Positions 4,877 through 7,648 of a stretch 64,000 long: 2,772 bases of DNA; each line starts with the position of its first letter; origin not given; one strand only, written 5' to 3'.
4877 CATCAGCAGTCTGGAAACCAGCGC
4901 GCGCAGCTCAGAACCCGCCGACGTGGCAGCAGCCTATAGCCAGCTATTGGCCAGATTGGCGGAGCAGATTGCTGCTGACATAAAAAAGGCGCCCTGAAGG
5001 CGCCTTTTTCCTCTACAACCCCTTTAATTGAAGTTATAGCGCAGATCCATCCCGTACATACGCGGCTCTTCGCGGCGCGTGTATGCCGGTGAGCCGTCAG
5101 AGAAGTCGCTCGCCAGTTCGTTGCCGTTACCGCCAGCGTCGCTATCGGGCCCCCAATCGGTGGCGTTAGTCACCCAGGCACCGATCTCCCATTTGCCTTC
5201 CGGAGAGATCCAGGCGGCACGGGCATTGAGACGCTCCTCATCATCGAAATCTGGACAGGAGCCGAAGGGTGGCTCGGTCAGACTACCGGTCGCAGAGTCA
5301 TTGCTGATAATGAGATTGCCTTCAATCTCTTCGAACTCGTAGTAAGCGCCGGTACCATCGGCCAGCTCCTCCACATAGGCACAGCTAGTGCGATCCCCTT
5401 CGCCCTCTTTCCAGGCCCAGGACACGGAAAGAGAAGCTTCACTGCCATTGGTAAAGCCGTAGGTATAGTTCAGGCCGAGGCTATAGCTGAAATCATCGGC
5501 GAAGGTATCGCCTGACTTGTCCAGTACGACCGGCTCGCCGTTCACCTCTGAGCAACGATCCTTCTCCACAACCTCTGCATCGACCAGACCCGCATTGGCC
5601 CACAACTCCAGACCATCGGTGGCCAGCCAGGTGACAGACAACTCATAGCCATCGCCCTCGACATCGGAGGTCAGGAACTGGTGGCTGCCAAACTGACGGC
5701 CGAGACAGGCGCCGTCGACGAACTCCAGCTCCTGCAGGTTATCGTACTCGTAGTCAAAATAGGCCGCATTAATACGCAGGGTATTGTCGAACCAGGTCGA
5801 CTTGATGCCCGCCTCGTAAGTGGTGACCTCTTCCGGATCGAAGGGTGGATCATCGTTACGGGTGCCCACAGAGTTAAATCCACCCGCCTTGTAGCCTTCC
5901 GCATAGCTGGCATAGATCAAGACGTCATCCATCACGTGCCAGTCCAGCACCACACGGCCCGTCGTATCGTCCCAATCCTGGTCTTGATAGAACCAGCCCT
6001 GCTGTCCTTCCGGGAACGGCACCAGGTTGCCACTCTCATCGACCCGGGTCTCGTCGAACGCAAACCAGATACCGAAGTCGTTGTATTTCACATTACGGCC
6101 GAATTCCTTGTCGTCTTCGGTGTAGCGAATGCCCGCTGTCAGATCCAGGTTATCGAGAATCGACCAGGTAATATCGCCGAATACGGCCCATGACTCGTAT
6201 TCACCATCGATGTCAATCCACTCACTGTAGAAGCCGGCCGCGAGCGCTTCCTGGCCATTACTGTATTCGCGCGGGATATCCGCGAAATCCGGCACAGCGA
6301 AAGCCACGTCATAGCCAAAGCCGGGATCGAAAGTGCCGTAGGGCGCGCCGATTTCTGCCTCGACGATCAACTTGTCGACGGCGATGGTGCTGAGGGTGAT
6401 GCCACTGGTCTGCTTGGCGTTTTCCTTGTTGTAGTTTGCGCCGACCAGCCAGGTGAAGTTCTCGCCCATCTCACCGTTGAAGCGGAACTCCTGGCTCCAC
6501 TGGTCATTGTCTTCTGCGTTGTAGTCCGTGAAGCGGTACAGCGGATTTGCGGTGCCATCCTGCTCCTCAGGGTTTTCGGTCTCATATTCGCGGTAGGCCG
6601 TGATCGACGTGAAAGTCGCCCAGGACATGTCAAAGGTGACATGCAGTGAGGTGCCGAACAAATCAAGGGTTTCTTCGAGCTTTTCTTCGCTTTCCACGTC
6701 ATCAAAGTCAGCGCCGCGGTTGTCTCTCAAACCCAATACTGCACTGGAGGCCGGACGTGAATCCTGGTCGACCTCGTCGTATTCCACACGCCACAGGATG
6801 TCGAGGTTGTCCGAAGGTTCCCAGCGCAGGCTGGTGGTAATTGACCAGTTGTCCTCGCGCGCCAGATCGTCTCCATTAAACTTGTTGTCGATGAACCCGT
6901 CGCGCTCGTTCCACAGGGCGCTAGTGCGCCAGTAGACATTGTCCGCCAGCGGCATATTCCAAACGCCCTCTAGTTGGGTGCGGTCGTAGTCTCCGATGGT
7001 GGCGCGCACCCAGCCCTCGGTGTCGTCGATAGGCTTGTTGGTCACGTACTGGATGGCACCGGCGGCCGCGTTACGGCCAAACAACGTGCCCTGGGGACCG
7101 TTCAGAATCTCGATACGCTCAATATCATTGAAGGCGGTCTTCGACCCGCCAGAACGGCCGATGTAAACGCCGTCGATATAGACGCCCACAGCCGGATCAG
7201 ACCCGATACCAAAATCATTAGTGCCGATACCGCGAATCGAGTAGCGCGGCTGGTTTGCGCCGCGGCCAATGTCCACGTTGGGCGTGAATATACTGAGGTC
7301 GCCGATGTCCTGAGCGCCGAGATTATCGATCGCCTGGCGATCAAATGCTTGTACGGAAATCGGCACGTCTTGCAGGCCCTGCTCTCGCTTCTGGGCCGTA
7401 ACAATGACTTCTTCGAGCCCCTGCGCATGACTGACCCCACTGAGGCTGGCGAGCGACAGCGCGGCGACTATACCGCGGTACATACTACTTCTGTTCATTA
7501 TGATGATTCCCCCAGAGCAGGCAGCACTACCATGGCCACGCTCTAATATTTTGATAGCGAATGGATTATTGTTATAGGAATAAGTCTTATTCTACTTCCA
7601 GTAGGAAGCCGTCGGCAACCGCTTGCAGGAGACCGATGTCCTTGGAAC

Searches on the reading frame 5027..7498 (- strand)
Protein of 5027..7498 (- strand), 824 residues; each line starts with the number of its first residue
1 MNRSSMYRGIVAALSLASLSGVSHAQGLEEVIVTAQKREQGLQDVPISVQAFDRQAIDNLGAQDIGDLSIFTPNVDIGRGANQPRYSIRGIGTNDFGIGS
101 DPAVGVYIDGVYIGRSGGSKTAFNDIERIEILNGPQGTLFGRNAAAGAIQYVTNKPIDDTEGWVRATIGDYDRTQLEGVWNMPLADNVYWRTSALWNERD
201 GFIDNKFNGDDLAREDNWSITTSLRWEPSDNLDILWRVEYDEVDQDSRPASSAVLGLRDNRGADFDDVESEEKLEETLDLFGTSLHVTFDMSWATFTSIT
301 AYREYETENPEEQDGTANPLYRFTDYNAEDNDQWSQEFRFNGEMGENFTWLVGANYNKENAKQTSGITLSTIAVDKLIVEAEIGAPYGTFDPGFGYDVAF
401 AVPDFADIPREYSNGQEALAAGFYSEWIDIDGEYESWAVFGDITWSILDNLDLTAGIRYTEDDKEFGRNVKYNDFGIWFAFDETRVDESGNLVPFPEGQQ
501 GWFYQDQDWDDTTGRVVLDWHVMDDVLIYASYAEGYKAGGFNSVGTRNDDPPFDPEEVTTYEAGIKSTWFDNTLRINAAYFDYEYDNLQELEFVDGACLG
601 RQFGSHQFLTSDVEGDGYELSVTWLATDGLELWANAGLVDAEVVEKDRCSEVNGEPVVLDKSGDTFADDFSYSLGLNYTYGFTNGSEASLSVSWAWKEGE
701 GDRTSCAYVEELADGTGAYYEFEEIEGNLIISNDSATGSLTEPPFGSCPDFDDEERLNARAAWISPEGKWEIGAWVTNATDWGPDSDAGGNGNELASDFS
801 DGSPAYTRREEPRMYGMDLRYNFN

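Call 89: search_protein_families(library=pfam, proteins=[window:5027-7498:-], max_evalue=0.001)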
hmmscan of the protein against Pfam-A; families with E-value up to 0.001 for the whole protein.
window:5027-7498:- (824 aa): 2 families
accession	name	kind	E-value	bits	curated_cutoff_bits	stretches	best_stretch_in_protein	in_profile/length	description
PF00593.30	TonB_dep_Rec_b-barrel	-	3.2e-27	96.9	27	1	316-778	42-435/436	TonB dependent receptor-like, beta-barrel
PF07715.20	Plug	-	1e-18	68.2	23.9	1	42-148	2-107/107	TonB-dependent Receptor Plug Domain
